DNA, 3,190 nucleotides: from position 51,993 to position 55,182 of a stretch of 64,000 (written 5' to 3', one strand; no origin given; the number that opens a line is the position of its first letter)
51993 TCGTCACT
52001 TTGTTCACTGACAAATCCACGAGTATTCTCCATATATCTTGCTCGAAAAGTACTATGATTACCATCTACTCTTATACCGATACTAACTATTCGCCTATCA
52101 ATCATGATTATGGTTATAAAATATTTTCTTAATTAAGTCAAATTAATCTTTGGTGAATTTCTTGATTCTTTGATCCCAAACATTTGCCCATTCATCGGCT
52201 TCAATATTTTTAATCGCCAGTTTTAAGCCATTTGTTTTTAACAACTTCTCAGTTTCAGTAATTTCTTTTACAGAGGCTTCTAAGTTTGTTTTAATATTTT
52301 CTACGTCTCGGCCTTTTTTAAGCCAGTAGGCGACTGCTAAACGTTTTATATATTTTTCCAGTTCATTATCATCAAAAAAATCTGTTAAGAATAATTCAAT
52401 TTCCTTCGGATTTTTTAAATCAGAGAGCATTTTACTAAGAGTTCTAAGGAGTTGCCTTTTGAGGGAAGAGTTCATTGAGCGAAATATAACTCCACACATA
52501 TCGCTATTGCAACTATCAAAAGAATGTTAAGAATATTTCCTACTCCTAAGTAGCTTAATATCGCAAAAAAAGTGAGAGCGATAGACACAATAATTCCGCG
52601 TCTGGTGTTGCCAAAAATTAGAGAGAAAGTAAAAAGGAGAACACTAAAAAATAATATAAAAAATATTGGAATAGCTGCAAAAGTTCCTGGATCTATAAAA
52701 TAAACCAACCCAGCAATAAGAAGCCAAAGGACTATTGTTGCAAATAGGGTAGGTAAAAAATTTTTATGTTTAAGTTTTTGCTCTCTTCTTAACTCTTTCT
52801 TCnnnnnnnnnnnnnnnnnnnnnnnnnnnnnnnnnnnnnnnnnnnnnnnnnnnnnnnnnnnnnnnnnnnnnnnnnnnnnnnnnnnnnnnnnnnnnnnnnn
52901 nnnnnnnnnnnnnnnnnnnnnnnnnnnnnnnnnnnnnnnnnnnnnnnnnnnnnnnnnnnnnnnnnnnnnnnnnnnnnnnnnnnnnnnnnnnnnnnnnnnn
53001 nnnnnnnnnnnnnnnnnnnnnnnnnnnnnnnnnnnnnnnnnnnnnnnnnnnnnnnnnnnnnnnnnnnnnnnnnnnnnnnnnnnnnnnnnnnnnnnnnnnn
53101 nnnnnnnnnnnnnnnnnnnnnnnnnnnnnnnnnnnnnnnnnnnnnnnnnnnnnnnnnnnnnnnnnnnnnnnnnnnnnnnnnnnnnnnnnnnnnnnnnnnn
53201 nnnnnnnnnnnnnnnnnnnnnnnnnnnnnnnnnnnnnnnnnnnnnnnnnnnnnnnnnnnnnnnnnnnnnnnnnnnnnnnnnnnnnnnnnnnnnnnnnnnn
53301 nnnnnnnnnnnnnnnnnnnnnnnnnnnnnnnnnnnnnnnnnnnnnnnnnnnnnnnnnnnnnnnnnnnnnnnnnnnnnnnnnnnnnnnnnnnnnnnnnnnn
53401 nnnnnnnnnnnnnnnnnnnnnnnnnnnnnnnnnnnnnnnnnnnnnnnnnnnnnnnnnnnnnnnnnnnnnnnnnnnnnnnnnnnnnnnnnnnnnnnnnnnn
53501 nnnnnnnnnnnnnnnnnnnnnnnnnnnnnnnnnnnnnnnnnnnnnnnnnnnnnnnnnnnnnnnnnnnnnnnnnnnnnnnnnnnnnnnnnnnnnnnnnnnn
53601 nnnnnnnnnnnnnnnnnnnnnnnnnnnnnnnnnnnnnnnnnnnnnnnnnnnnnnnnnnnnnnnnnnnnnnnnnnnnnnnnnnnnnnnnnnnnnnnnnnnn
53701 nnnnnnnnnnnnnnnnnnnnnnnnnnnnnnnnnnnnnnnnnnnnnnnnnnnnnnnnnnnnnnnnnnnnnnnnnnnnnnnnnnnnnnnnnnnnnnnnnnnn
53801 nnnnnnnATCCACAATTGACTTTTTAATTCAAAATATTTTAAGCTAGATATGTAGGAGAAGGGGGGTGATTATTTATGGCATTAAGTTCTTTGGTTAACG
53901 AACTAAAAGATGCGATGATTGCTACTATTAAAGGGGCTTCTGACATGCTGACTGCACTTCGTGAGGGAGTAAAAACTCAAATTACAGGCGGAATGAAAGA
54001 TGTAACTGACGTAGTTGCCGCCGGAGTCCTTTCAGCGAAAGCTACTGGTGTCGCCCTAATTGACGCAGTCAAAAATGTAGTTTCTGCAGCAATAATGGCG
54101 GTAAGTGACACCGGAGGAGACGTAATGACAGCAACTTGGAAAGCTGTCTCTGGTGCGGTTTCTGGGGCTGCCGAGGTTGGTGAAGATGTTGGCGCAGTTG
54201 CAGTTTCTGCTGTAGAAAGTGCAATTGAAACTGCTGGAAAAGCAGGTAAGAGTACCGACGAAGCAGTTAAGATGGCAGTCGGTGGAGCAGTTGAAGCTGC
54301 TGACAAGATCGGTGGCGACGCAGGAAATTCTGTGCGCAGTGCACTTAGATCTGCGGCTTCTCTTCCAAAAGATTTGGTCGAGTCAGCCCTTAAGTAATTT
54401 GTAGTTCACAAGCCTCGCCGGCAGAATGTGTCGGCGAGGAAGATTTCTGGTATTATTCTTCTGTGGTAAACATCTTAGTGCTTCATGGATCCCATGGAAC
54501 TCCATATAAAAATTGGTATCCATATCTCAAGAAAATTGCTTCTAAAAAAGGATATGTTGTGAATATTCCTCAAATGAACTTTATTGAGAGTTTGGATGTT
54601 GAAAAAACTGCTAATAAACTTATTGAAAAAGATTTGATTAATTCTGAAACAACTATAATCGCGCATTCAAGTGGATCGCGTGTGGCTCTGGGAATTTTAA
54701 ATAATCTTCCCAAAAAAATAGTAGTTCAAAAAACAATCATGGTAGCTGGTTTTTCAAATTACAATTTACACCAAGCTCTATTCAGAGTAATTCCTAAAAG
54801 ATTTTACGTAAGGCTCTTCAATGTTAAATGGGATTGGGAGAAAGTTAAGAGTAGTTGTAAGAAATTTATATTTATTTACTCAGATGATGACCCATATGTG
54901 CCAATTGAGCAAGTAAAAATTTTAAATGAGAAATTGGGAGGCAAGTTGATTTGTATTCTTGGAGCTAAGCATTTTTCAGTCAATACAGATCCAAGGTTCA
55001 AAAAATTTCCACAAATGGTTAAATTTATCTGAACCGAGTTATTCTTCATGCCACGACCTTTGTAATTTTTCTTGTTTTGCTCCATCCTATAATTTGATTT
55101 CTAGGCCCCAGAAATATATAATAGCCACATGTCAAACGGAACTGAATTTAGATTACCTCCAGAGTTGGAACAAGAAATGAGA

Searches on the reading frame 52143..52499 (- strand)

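Call 69: search_protein_families(library=pfam, max_evalue=0.00001, proteins=[window:52143-52499:-])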
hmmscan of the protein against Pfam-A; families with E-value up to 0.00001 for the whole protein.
window:52143-52499:- (118 aa): 1 family
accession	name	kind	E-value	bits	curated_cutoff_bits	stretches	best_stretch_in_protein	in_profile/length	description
PF01371.25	Trp_repressor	-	3.1e-08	34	27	1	18-90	3-76/88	Trp repressor protein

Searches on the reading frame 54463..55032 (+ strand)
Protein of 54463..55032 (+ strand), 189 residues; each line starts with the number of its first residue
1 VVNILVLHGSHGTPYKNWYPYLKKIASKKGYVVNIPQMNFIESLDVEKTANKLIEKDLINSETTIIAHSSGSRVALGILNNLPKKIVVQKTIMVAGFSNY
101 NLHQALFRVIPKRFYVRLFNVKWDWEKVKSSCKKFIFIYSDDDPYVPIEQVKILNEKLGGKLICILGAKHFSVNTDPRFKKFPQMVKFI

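Call 69: search_protein_families(library=pfam, max_evalue=0.00001, proteins=[window:54463-55032:+])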
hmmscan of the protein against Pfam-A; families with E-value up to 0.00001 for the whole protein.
window:54463-55032:+ (189 aa): 1 family
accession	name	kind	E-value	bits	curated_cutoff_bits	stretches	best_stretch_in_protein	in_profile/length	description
PF06821.19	Ser_hydrolase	-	1.9e-09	38.1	22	1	4-187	1-168/172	Serine hydrolase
